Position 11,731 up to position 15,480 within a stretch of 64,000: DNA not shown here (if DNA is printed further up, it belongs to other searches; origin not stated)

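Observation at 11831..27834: Tightly coupled eight-gene locus pairing a giant cell-envelope subtilase with a complete Opp-type peptide importer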

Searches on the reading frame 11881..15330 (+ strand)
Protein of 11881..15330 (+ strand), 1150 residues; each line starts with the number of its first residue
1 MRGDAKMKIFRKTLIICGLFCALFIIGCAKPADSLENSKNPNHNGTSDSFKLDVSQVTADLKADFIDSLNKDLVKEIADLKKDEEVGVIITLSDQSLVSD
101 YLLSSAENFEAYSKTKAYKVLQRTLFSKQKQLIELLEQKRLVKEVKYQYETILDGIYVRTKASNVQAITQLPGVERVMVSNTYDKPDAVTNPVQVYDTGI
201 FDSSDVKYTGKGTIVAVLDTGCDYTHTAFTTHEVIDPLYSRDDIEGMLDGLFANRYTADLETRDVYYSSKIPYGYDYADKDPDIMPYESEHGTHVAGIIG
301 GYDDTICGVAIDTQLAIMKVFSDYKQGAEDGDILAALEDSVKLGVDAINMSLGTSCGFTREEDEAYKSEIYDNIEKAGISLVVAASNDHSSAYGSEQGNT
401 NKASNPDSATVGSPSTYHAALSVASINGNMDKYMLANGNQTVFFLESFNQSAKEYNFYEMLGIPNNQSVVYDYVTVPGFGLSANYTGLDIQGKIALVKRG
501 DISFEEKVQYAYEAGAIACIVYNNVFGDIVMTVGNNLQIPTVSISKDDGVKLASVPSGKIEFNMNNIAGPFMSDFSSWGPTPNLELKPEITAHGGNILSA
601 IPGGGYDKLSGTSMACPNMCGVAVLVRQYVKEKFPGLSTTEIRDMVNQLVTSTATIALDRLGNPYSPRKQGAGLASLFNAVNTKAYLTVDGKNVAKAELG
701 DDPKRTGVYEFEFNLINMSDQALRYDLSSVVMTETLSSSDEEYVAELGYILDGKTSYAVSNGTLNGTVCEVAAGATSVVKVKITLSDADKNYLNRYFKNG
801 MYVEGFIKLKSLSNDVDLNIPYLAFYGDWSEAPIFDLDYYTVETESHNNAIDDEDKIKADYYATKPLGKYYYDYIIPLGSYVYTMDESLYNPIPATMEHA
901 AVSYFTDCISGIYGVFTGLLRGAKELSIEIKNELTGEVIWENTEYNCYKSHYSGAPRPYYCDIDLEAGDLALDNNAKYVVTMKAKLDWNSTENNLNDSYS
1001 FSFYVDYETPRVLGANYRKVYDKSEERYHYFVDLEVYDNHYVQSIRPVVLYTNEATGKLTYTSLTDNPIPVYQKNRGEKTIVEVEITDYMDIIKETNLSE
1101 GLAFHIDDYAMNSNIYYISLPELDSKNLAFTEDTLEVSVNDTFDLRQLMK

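Call 11: find_homologous_proteins(query=window:11881-15330:+, max_evalue=1e-10)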
Query window:11881-15330:+ (1150 aa): 955 proteins with E <= 1e-10 among 8000 candidates; the best 120 are listed.
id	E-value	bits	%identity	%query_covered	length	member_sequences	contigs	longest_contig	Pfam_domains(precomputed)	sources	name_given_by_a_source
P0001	0.0e+0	1479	60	96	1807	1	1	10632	PF13306.13,PF06280.19,PF02225.28,PF21461.4,PF02368.25,PF13855.13,PF00082.28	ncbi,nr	ncbi:MAG: leucine-rich repeat protein, partial [Clostridia bacterium]|nr:leucine-rich repeat protein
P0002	0.0e+0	1406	57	96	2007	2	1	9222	PF13306.13,PF06280.19,PF02225.28,PF21461.4,PF22359.3,PF02368.25,PF13855.13,PF00082.28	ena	-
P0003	0.0e+0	1392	64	83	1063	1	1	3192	PF06280.19,PF02225.28,PF00082.28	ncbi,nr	ncbi:MAG: S8 family serine peptidase, partial [Clostridia bacterium]|nr:S8 family serine peptidase [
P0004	0.0e+0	1365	60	90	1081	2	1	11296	PF06280.19,PF02225.28,PF00082.28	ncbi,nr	ncbi:MAG: S8 family serine peptidase, partial [Clostridia bacterium]|nr:S8 family serine peptidase [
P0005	0.0e+0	1205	64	76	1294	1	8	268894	PF06280.19,PF02225.28,PF00082.28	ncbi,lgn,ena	-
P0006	0.0e+0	1178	63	75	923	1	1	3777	PF06280.19,PF02225.28,PF00082.28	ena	-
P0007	0.0e+0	1170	50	100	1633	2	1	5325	PF13306.13,PF02225.28,PF22359.3,PF02368.25,PF00082.28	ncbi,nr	ncbi:MAG: S8 family serine peptidase, partial [Acholeplasmatales bacterium]|nr:S8 family serine pept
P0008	0.0e+0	1149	63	73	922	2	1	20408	PF06280.19,PF02225.28,PF00082.28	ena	-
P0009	0.0e+0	1087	47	99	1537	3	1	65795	PF13306.13,PF06280.19,PF02225.28,PF22359.3,PF02368.25,PF00082.28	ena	-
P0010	0.0e+0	1081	48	99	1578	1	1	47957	PF13306.13,PF06280.19,PF02225.28,PF02368.25,PF00082.28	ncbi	-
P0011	0.0e+0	1062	48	93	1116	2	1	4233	PF06280.19,PF02225.28,PF00082.28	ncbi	-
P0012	0.0e+0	1023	64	61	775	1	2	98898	PF06280.19,PF02225.28,PF00082.28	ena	-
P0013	4.6e-296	1004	55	75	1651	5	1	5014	PF13306.13,PF06280.19,PF02225.28,PF22359.3,PF02368.25,PF13855.13,PF00082.28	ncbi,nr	ncbi:MAG: leucine-rich repeat protein, partial [Clostridia bacterium]|nr:leucine-rich repeat protein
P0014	1.9e-282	959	65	57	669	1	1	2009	PF06280.19,PF02225.28,PF00082.28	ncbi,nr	ncbi:MAG: S8 family serine peptidase, partial [Clostridia bacterium]|nr:S8 family serine peptidase [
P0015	1.5e-272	926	49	78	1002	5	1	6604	PF06280.19,PF02225.28,PF09826.16,PF00082.28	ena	-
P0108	2.2e-169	584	47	56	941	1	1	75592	PF02225.28,PF00082.28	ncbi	-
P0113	5.2e-162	560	47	57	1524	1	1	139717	PF02225.28,PF00082.28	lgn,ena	-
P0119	4.3e-156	540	38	87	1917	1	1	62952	PF06280.19,PF02225.28,PF02368.25,PF00082.28,PF07554.20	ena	-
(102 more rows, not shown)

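Call 18: find_encoding_contigs(protein=P0113, flank=10000, max_places=2)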
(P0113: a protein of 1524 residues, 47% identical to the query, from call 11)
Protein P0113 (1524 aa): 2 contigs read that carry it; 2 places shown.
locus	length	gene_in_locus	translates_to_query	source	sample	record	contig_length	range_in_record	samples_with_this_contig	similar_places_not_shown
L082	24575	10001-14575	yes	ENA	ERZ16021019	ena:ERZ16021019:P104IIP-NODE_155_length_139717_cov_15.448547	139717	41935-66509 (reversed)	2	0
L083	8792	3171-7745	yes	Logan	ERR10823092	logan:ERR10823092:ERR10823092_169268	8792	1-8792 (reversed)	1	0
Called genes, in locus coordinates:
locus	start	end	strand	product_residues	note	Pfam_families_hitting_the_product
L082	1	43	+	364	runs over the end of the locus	PF01264:Chorismate_synt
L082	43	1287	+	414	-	PF08501:Shikimate_dh_N, PF13671:AAA_33 (faint), PF01202:SKI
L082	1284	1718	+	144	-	PF01220:DHquinase_II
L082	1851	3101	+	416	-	PF00275:EPSP_synthase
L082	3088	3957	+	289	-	PF03446:NAD_binding_2 (weak), PF03807:F420_oxidored (faint), PF02153:PDH_N, PF20463:PDH_C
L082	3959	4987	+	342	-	PF00793:DAHP_synth_1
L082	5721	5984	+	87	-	-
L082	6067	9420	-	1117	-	-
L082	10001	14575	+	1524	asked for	PF00082:Peptidase_S8, PF02225:PA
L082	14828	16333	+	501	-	PF00478:IMPDH, PF00571:CBS (weak)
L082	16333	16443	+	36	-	-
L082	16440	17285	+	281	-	PF06888:Put_Phosphatase (weak), PF12710:HAD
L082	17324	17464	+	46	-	-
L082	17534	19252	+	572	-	PF12773:DZR, PF13240:Zn_Ribbon_1 (weak), PF13248:Zn_ribbon_3 (faint), PF17032:Zn_ribbon_15 (faint), PF24460:DUF7575 (faint), PF13240:Zn_Ribbon_1 (weak)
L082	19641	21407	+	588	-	PF07973:tRNA_SAD, PF00587:tRNA-synt_2b, PF03129:HGTP_anticodon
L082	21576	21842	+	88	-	PF13347:MFS_2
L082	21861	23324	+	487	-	PF07690:MFS_1, PF13347:MFS_2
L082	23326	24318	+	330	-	PF00149:Metallophos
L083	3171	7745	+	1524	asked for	PF00082:Peptidase_S8, PF02225:PA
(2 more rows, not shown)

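Call 19: find_encoding_contigs(protein=P0119, flank=10000, max_places=2)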
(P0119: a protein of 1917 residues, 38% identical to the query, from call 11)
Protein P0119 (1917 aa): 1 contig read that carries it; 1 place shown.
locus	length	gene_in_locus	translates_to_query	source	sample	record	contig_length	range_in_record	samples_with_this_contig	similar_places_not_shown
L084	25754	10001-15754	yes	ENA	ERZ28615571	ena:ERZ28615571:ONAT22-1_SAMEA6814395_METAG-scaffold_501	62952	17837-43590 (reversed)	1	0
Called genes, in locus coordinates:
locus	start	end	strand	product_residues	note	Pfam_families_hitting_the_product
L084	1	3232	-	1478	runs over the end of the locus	PF00932:LTD (weak), PF00149:Metallophos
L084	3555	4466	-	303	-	PF02311:AraC_binding, PF07883:Cupin_2, PF12833:HTH_18, PF00165:HTH_AraC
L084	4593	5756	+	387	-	PF07690:MFS_1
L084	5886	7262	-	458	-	PF01554:MatE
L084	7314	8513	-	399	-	PF13810:DUF4185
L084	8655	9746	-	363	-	PF01022:HTH_5 (weak)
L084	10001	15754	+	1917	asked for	PF00082:Peptidase_S8, PF02225:PA, PF06280:fn3_5, PF02368:Big_2, PF07554:FIVAR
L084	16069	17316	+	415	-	PF10509:GalKase_gal_bdg, PF00288:GHMP_kinases_N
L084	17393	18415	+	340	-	PF00704:Glyco_hydro_18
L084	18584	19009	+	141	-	PF12647:RNHCP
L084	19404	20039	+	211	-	PF19700:DUF6198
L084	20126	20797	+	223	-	PF00657:Lipase_GDSL, PF13472:Lipase_GDSL_2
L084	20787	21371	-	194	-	PF00440:TetR_N, PF14278:TetR_C_8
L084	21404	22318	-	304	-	PF02445:NadA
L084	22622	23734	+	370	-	PF03462:PCRF, PF00472:RF-1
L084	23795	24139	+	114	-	-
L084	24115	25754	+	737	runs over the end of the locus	PF23139:OB_YrrC, PF14520:HHH_5, PF14490:HHH_RecD2, PF05970:PIF1, PF13604:AAA_30, PF13245:AAA_19, PF18335:SH3_13, PF13538:UvrD_C_2, +4 more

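Call 20: find_encoding_contigs(protein=P0108, flank=10000, max_places=2)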
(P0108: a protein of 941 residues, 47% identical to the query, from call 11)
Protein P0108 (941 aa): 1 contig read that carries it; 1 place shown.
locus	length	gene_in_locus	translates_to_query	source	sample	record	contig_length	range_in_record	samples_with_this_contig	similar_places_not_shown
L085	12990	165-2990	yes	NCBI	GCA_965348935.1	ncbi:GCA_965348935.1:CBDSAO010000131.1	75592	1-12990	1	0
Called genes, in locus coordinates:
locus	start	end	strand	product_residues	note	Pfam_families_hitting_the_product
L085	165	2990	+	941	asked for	PF00082:Peptidase_S8, PF02225:PA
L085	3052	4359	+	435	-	-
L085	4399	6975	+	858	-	PF00496:SBP_bac_5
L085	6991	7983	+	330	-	PF00528:BPD_transp_1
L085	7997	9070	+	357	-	PF12911:OppC_N, PF00528:BPD_transp_1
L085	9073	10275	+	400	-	PF00005:ABC_tran, PF08352:oligo_HPY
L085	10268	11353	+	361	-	PF00005:ABC_tran, PF13304:AAA_21 (faint), PF08352:oligo_HPY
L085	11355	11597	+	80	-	-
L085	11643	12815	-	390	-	PF00390:malic, PF03949:Malic_M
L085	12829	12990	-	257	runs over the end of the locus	PF02811:PHP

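Call 23: search_solved_structures(query=window:11881-15330:+, max_evalue=0.00001, show_alignments=1)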
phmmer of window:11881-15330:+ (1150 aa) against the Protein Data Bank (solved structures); distinct sequences matched with E-value up to 0.00001: 97 (the best 60 are shown).
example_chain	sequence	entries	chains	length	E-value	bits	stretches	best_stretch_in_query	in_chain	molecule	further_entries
7edd_A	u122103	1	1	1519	1.9e-66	228.3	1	204-871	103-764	C5a peptidase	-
5xya_A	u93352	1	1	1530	7.6e-63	216.4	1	275-871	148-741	Chemokine protease C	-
5xyr_A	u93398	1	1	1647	1.3e-62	215.6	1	275-871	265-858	Chemokine protease C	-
5xxz_A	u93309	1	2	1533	2.5e-61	211.3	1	275-871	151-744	Chemokine protease C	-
6vjb_A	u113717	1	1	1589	5.6e-61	210.2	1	275-871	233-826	Putative cell envelope proteinase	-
31mr_B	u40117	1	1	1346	1.3e-60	208.9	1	275-871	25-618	Cell envelope proteinase A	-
1xf1_A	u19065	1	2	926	1.4e-59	205.5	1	209-864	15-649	C5a peptidase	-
8bty_A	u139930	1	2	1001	2.1e-59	205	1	209-864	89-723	C5a peptidase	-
3eif_A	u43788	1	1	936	2.3e-57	198.2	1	209-864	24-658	C5a peptidase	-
7yzx_A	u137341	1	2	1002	3e-57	197.8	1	209-864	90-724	C5a peptidase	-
7bj3_A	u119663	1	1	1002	7.4e-57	196.5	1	209-864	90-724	C5a peptidase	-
8jmw_A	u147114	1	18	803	2.9e-37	131.6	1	274-785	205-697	S8 family serine peptidase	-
9t7m_E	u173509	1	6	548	1.4e-13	53.2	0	565-630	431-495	Subtilisin-like serine germination related protease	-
9sj9_B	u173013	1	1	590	1.8e-13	52.8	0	565-630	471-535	Subtilisin-like serine germination related protease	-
4i0w_B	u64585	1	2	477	2.2e-13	52.6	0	555-628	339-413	Protease CspB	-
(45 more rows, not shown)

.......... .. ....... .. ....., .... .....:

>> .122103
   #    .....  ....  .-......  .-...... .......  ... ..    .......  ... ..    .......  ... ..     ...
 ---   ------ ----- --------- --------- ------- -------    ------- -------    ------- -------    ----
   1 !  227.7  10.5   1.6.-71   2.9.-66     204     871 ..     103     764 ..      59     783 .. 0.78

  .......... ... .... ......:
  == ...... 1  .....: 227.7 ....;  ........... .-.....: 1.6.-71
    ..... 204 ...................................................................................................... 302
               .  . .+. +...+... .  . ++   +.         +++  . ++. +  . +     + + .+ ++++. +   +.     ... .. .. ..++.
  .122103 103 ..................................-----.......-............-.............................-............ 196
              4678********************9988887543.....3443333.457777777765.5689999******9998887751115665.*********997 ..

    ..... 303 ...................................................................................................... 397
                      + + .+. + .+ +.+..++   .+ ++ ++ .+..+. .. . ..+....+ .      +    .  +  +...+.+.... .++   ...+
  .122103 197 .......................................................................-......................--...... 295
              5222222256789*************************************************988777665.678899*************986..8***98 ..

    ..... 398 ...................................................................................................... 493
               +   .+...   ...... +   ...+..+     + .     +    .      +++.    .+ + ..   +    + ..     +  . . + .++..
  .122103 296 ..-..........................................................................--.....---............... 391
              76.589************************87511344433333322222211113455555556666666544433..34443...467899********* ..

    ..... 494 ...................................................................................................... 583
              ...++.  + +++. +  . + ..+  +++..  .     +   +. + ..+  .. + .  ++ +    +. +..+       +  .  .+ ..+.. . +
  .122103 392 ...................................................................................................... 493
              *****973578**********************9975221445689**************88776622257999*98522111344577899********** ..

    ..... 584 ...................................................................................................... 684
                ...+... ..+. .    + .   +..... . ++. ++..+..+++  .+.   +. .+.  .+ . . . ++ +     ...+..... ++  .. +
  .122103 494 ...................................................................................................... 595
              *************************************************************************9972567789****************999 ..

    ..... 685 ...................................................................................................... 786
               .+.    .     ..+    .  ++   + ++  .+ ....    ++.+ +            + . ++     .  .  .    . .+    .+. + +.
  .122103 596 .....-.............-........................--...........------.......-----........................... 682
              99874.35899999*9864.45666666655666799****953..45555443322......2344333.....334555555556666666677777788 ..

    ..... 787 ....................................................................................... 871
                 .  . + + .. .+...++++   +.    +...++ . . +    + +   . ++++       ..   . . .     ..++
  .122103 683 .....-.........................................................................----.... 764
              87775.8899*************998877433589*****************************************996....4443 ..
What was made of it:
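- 11899..19338 (+): Giant surface protease-adhesin (2479 aa from ATG 11899; 2485 aa from ATG 11881). Order of features: lipoprotein signal (FIIGC), pro-region, S8 catalytic domain with inserted PA domain, fn3_5, Big_2, about 7 BspA-type LRR_5 units, helical region, Pro-rich spacer, and a C-terminal TM helix with a KKKGNKK tail. PDB sequence hits are C5a peptidase 7edd (E 1.9e-66), ScpC 5xya and SpyCEP 6vjb (call 23).
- On Cell-envelope proteinase / C5a-peptidase group of S8 subtilases: The alignment to C5a peptidase 7edd covers aa 204-871 (call 23).
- Closest known: Streptococcal cell-envelope proteases: C5a peptidase ScpA/ScpB, ScpC/SpyCEP, CspA. Same: These are the closest solved structures by sequence (E 1e-57 to 1e-66 over the catalytic, PA and Fn3 region; call 23).
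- The closest solved relatives are surface CEPs (call 23). The closest solved relatives are the streptococcal C5a peptidase and ScpC/SpyCEP (call 23).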
